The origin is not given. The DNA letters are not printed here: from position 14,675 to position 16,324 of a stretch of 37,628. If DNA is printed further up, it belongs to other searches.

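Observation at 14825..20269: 1814-aa single polypeptide fusing a kinase-like domain, a SAM methyltransferase and four GT2 domains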

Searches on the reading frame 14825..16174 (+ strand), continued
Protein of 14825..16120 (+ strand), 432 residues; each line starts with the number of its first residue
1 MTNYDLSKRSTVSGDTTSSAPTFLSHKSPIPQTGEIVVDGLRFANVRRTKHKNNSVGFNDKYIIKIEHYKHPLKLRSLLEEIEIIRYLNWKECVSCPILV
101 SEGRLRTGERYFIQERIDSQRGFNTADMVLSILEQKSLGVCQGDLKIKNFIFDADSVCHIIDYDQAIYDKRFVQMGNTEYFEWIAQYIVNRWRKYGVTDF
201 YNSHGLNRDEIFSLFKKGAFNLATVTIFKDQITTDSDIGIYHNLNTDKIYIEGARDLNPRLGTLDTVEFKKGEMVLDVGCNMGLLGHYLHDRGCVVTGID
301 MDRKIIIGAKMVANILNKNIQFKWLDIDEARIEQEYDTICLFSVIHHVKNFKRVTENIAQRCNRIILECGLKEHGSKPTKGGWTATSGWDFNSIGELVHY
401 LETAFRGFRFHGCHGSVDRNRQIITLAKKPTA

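Call 47: search_protein_families(library=pfam, proteins=[L023:370-7080:+, L023:7132-8358:+, L023:8509-9012:+, L023:9116-12889:+, L020:6235-7338:+, L020:7398-8672:+, L020:8677-9876:+, L020:12301-13386:+, L020:14049-15221:+, L020:2353-4215:+], max_evalue=0.0001)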
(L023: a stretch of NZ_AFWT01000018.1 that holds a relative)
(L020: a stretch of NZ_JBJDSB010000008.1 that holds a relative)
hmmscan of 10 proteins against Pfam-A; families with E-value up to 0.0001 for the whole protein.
L023:370-7080:+ (2237 aa): 29 families (the best 25 are shown)
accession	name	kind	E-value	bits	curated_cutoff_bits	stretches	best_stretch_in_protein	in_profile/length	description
PF13844.12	Glyco_transf_41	-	1.4e-159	532.3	25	6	1111-1264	75-229/543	Glycosyl transferase family 41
PF00515.34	TPR_1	-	2.2e-103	334.7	27.8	6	963-995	2-34/34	Tetratricopeptide repeat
PF07719.23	TPR_2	-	1.4e-99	318.5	27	3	963-995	2-34/34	Tetratricopeptide repeat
PF13414.12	TPR_11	-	7.9e-93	304.4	26.8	5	970-1010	2-42/42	TPR repeat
PF13181.12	TPR_8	-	4.9e-79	254.3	25.7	3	963-995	2-34/34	Tetratricopeptide repeat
PF13431.12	TPR_17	-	5.4e-68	220.1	24.4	1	984-1016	1-33/34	Tetratricopeptide repeat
PF13432.12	TPR_16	-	3.2e-65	216.5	32.7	3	967-1030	2-62/65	Tetratricopeptide repeat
PF13424.12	TPR_12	-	5.6e-54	180.7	30.1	3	176-233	9-74/77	Tetratricopeptide repeat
PF13428.12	TPR_14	-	6.4e-52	169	23.5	1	205-243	2-40/44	Tetratricopeptide repeat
PF13176.12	TPR_7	-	2e-42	140.1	27.9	0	964-996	1-35/36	Tetratricopeptide repeat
PF13371.12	TPR_9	-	1.3e-40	137.7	35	4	1722-1777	11-66/73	Tetratricopeptide repeat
PF14559.12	TPR_19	-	1.7e-40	137.6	25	4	943-999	6-62/68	Tetratricopeptide repeat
PF13374.12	TPR_10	-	5.3e-34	115.7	27.5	0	1674-1702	4-32/42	Tetratricopeptide repeat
PF23914.1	TPR_CcmH_CycH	-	1.1e-22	81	42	1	228-339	40-154/158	Cytochrome c-type biogenesis protein H TPR domain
PF13174.12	TPR_6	-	2.8e-16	59.4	26.3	0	966-994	4-32/33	Tetratricopeptide repeat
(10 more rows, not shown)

L023:7132-8358:+ (409 aa): 5 families
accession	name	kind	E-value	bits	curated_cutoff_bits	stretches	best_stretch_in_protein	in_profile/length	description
PF14559.12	TPR_19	-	6.9e-07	29.9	25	1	16-80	3-67/68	Tetratricopeptide repeat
PF05050.19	Methyltransf_21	-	6.3e-06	26.9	22.7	1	206-317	1-121/173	Methyltransferase FkbM domain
PF13432.12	TPR_16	-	2.1e-05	25.3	32.7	0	44-91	3-50/65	Tetratricopeptide repeat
PF07719.23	TPR_2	-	2.7e-05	24.4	27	0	39-70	2-33/34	Tetratricopeptide repeat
PF01135.25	PCMT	-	5e-05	23.6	20.3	1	193-256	68-129/210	Protein-L-isoaspartate(D-aspartate) O-methyltransferase (PCMT)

L023:8509-9012:+ (168 aa): 0 families

L023:9116-12889:+ (1258 aa): 6 families
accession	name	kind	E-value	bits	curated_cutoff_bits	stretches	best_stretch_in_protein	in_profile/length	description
PF13489.12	Methyltransf_23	-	3e-10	40.5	27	1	524-662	14-146/164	Methyltransferase domain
PF08241.18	Methyltransf_11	-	7.3e-10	39.8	21.2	1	532-621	1-86/95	Methyltransferase domain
PF13649.12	Methyltransf_25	-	9.9e-10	39.4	27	1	531-606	1-79/97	Methyltransferase domain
PF08242.18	Methyltransf_12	-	3.6e-09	37.7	30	1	532-610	1-87/98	Methyltransferase domain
PF05159.20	Capsule_synth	-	4.8e-09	36.5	20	1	1060-1146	188-275/310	Capsule polysaccharide biosynthesis protein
PF13847.12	Methyltransf_31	-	8.1e-08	32.5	27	1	527-623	3-109/145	Methyltransferase domain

L020:6235-7338:+ (368 aa): 0 families

L020:7398-8672:+ (425 aa): 2 families
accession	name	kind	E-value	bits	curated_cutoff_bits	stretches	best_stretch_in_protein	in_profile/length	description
PF13440.11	Polysacc_synt_3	-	1.8e-13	50.8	23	1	50-335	2-292/293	Polysaccharide biosynthesis protein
PF01943.22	Polysacc_synt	-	3.1e-12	47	28.2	1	26-254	2-237/274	Polysaccharide biosynthesis protein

L020:8677-9876:+ (400 aa): 0 families

L020:12301-13386:+ (362 aa): 6 families
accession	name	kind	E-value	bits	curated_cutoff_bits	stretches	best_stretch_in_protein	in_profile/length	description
PF00534.26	Glycos_transf_1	-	6.6e-26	91.3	26.4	1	183-337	15-170/172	Glycosyl transferases group 1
PF13692.12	Glyco_trans_1_4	-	1e-23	84.6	27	1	184-325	2-142/142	Glycosyl transferases group 1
PF13439.12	Glyco_transf_4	-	2e-20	73.9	28.5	1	12-169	1-166/170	Glycosyltransferase Family 4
PF13579.12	Glyco_trans_4_4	-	2.1e-15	57.8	29.7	1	13-168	1-158/158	Glycosyl transferase 4-like domain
PF13477.12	Glyco_trans_4_2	-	2e-05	25.2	23.4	1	34-139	29-135/139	Glycosyl transferase 4-like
PF13524.12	Glyco_trans_1_2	-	2.7e-05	24.6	25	1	269-350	60-139/144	Glycosyl transferase-like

L020:14049-15221:+ (391 aa): 4 families
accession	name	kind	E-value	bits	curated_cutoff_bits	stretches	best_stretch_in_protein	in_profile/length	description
PF00534.26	Glycos_transf_1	-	9e-29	100.6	26.4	1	215-351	11-155/172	Glycosyl transferases group 1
PF13692.12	Glyco_trans_1_4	-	4.7e-28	98.7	27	1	220-350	2-138/142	Glycosyl transferases group 1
PF13524.12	Glyco_trans_1_2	-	8.9e-07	29.4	25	1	232-375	3-138/144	Glycosyl transferase-like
PF13439.12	Glyco_transf_4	-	7.2e-05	23.3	28.5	0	42-208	14-169/170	Glycosyltransferase Family 4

L020:2353-4215:+ (621 aa): 2 families
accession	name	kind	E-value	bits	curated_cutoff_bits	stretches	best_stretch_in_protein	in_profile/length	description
PF00664.28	ABC_membrane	-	9.1e-40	137.5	28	1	69-338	4-273/274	ABC transporter transmembrane region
PF00005.33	ABC_tran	-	1.6e-35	123.2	25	1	401-550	1-137/137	ABC transporter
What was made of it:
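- In Desulfobaculum the cassette lies in a Wzx/GT4/GT2 cluster, and in Thiorhodococcus it is fused to a Capsule_synth domain (call 47).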

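Call 57: search_protein_families(library=ncbifam, proteins=[window:14825-16120:+], max_evalue=0.01)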
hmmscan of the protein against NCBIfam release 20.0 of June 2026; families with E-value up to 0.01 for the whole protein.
window:14825-16120:+ (432 aa): 23 families
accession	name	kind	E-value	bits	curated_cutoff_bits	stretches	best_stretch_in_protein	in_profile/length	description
TIGR01983.1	UbiG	equivalog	4.5e-14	52.3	102.95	1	269-362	47-143/228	bifunctional 2-polyprenyl-6-hydroxyphenol methylase/3-demethylubiquinol 3-O-methyltransferase UbiG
TIGR04290.1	meth_Rta_06860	hypoth_equivalog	5.8e-11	42.3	300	1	271-351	49-131/226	TIGR04290 family methyltransferase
TIGR02021.1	BchM-ChlM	equivalog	8.3e-11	41.7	158.9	1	269-364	52-149/218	magnesium protoporphyrin IX methyltransferase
NF008992.0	PRK12335.1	equivalog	2.9e-09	36.5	303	1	268-355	119-205/289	SAM-dependent methyltransferase TehB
NF043040.1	corrin_prot_MT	hypoth_equivalog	1.3e-06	28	180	1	270-340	39-115/216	corrinoid protein-associated methyltransferase CpaM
NF008405.0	PRK11207.1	equivalog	1.8e-06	27.5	218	1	265-359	24-118/198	tellurite resistance methyltransferase TehB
TIGR00477.1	tehB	equivalog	3e-06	26.7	219.5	1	265-360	67-161/238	tellurite resistance methyltransferase TehB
NF011529.0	PRK14968.1-3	equivalog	4.4e-06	26.2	162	1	265-340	28-103/198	putative methyltransferase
NF045667.1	MTase_DVU1556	equivalog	9.4e-06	25.2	155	1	264-311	15-63/213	DVU_1556 family methyltransferase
NF011650.0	PRK15068.1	equivalog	1.7e-05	23.9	209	1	271-351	122-206/324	tRNA 5-methoxyuridine(34)/uridine 5-oxyacetic acid(34) synthase CmoB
NF001786.0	PRK00517.2-4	equivalog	7.2e-05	22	327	1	270-340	142-211/277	50S ribosomal protein L11 methyltransferase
NF008686.0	PRK11705.1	equivalog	7.6e-05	21.9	400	1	266-357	162-252/383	cyclopropane fatty acyl phospholipid synthase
NF040703.1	cyclopro_CfaB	exception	0.00011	21.1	650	1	268-350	156-241/393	C17 cyclopropane fatty acid synthase CfaB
TIGR02081.1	metW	equivalog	0.00028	20.5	189.5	1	270-366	12-106/194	methionine biosynthesis protein MetW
TIGR00452.1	TIGR00452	equivalog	0.00028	19.8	275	1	271-350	117-199/316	tRNA 5-methoxyuridine(34)/uridine 5-oxyacetic acid(34) synthase CmoB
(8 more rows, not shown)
